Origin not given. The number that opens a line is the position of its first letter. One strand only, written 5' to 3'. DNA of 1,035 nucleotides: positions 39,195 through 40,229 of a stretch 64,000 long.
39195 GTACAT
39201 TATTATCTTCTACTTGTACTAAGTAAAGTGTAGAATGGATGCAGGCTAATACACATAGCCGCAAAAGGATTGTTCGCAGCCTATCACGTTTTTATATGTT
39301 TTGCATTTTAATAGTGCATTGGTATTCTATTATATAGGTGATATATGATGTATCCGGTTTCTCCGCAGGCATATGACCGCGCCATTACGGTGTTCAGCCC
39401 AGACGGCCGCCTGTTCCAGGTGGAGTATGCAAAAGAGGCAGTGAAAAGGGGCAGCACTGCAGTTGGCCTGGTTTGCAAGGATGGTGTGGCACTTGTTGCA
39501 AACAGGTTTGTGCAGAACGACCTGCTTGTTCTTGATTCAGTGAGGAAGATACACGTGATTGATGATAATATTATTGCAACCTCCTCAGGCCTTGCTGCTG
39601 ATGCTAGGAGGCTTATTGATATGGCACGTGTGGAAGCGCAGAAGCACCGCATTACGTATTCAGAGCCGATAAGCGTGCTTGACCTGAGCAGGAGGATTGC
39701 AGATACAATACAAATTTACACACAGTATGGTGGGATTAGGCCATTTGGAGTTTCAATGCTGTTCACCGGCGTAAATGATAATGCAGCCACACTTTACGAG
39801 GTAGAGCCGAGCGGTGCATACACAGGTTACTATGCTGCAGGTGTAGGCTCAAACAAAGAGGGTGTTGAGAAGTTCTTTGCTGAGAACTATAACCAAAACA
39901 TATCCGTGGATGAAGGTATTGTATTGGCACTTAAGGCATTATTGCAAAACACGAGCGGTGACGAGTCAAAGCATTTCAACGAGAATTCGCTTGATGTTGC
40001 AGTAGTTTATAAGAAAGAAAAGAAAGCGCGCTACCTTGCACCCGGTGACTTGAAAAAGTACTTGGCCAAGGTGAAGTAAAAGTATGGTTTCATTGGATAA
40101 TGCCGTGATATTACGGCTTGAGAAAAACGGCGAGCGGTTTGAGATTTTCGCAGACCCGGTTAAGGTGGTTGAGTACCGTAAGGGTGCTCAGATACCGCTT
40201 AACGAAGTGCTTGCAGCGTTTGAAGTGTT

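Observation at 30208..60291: Recurrent C-terminal Cys-x-x-Gly + TM helix + basic tail on six exported proteins: a possible undescribed sorting or lipid-anchoring signal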

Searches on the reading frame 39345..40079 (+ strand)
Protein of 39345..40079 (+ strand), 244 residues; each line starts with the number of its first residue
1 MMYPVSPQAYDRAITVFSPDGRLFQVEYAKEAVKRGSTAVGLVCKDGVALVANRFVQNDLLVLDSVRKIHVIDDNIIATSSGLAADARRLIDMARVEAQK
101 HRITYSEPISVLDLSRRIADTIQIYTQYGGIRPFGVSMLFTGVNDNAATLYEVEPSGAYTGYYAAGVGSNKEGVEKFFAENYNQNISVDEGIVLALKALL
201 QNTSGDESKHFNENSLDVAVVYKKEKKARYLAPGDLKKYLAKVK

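Call 32: find_related_loci(query=window:39345-40079:+, collection=metagenome_contigs, flank=10000)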
Query window:39345-40079:+ (244 aa) in metagenome_contigs; peptide patterns used: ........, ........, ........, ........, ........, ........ (x = any residue, [..] = any of these).
600 stretches matched a pattern (row limit reached: there are more); 485 encode a relative of the query (tblastn E <= 1e-3); the best 80 are kept; 80 distinct loci.
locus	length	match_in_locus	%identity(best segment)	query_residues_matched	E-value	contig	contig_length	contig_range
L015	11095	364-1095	85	1-244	4e-146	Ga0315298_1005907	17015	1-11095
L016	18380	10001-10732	85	1-244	3e-145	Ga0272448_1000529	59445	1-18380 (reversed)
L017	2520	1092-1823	67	2-244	4e-113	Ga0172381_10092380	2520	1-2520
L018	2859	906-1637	67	2-244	4e-112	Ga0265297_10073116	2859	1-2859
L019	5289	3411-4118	59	1-242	1e-89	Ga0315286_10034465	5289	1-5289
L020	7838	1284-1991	59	1-242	7e-89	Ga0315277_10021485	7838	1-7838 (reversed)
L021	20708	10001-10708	58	1-242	3e-88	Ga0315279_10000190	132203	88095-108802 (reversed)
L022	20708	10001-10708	58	1-242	1e-87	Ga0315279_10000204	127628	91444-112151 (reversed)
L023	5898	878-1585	57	1-242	5e-87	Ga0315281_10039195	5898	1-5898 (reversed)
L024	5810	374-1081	58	1-242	9e-87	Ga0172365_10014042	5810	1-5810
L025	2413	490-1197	57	1-242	3e-89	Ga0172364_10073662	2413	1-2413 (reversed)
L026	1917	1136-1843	57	1-242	2e-90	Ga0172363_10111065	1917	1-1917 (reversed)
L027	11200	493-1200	57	1-242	1e-85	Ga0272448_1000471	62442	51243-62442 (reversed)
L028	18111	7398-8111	56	1-243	6e-86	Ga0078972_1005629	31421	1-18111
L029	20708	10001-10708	57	1-242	1e-85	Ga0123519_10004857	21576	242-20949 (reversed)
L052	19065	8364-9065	56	1-239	4e-81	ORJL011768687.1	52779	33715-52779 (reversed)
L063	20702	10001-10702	55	2-240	8e-80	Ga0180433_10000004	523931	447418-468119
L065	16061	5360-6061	51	2-240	1e-79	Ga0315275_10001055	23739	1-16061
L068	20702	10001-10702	53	2-240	5e-79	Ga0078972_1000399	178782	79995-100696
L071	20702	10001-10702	58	2-240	6e-79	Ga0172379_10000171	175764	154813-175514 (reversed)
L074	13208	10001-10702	54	2-240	7e-79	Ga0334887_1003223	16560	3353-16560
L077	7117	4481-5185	53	1-240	2e-78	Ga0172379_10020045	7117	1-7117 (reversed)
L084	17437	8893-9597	52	2-240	3e-78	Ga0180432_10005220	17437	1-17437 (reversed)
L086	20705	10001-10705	55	1-240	8e-78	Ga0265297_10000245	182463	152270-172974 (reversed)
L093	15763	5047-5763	50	1-242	2e-77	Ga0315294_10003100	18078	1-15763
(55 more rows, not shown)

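Call 61: search_protein_families(library=pfam, alignment_id=A6, max_evalue=0.001)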
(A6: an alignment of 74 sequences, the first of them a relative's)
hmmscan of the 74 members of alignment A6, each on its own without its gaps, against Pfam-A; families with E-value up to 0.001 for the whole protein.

A. member 1, L016:1471-2385:- (305 aa): 0 families

B. families by the number of members that match (of 74 scanned): 30 families (the first 25 are shown)
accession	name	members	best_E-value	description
PF01435.24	Peptidase_M48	16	3.8e-34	Peptidase family M48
PF13641.12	Glyco_tranf_2_3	12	2.5e-30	Glycosyltransferase like family 2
PF13632.12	Glyco_trans_2_3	12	5.3e-27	Glycosyl transferase family group 2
PF13506.12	Glyco_transf_21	12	8.4e-13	Glycosyl transferase family 21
PF00535.33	Glycos_transf_2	11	6e-42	Glycosyl transferase family 2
PF10111.15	Glyco_tranf_2_2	11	1.4e-18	Glycosyltransferase like family 2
PF03142.21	Chitin_synth_2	11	9.3e-12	Chitin synthase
PF01478.23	Peptidase_A24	9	5.8e-07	Type IV leader peptidase family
PF03023.19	MurJ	6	8.5e-16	Lipid II flippase MurJ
PF01554.23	MatE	5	4.1e-12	MatE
PF05569.17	Peptidase_M56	5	7.2e-05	BlaR1 peptidase M56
PF13440.11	Polysacc_synt_3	4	3.5e-23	Polysaccharide biosynthesis protein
PF01943.22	Polysacc_synt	4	1.1e-21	Polysaccharide biosynthesis protein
PF00482.28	T2SSF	3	4.1e-16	Type II secretion system (T2SS), protein F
PF00892.27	EamA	3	1.3e-13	EamA-like transporter family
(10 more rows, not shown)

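Call 81: search_protein_families(library=pfam, max_evalue=0.1, proteins=[L086:3164-4306:+])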
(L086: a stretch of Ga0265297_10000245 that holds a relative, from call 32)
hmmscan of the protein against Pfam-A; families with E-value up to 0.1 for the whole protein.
L086:3164-4306:+ (381 aa): 0 families

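Call 92: search_protein_families(library=pfam, max_evalue=0.01, proteins=[L052:16194-16865:+, L063:19945-20613:+, L065:8884-9312:-, L068:3008-3892:-, L068:8137-9909:+, L071:4964-6709:+, L074:177-1007:-, L077:3876-4403:-, L084:838-1527:-, L093:9872-10708:+])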
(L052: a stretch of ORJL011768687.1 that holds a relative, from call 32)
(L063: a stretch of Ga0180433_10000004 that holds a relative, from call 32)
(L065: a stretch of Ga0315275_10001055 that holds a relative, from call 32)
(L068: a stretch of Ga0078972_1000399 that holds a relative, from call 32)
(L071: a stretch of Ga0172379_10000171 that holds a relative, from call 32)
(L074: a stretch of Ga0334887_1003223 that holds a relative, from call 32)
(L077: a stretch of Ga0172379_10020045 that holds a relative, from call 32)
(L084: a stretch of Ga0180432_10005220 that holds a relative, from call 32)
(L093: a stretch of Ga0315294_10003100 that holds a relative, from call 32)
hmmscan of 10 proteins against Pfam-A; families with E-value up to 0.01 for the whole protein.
L052:16194-16865:+ (224 aa): 1 family
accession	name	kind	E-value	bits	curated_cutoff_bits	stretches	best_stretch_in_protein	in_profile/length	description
PF01794.25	Ferric_reduct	-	2.5e-09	37.7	28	1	40-150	2-120/121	Ferric reductase like transmembrane component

L063:19945-20613:+ (223 aa): 0 families

L065:8884-9312:- (143 aa): 1 family
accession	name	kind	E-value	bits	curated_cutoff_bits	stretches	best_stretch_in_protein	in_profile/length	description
PF07698.17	7TM-7TMR_HD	-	0.002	18.6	29.4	1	66-140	81-148/190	7TM receptor with intracellular HD hydrolase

L068:3008-3892:- (295 aa): 1 family
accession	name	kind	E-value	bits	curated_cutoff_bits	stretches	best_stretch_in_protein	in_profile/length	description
PF01040.23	UbiA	-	5.7e-36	124.5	34.2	1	25-263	3-231/250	UbiA prenyltransferase family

L068:8137-9909:+ (591 aa): 1 family
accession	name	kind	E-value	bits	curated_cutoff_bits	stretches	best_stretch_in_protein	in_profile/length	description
PF09843.14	DUF2070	-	3.9e-104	349.4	30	1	11-576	5-560/561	Predicted membrane protein (DUF2070)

L071:4964-6709:+ (582 aa): 1 family
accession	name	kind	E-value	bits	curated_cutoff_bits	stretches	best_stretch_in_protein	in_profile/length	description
PF00528.27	BPD_transp_1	-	1.4e-33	116.6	26.4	2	62-233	1-171/184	Binding-protein-dependent transport system inner membrane component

L074:177-1007:- (277 aa): 1 family
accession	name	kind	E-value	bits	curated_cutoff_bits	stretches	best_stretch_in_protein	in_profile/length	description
PF02163.28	Peptidase_M50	-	1.1e-12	48.2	27.2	1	73-230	2-195/221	Peptidase family M50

L077:3876-4403:- (176 aa): 0 families

L084:838-1527:- (230 aa): 0 families

L093:9872-10708:+ (279 aa): 2 families
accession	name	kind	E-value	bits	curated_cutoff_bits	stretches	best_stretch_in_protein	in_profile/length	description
PF19656.5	DUF6159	-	3.4e-27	96.1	27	1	60-255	3-200/204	Family of unknown function (DUF6159)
PF24400.1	DUF7544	-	0.0014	18.4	27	1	136-247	155-267/302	Family of unknown function (DUF7544)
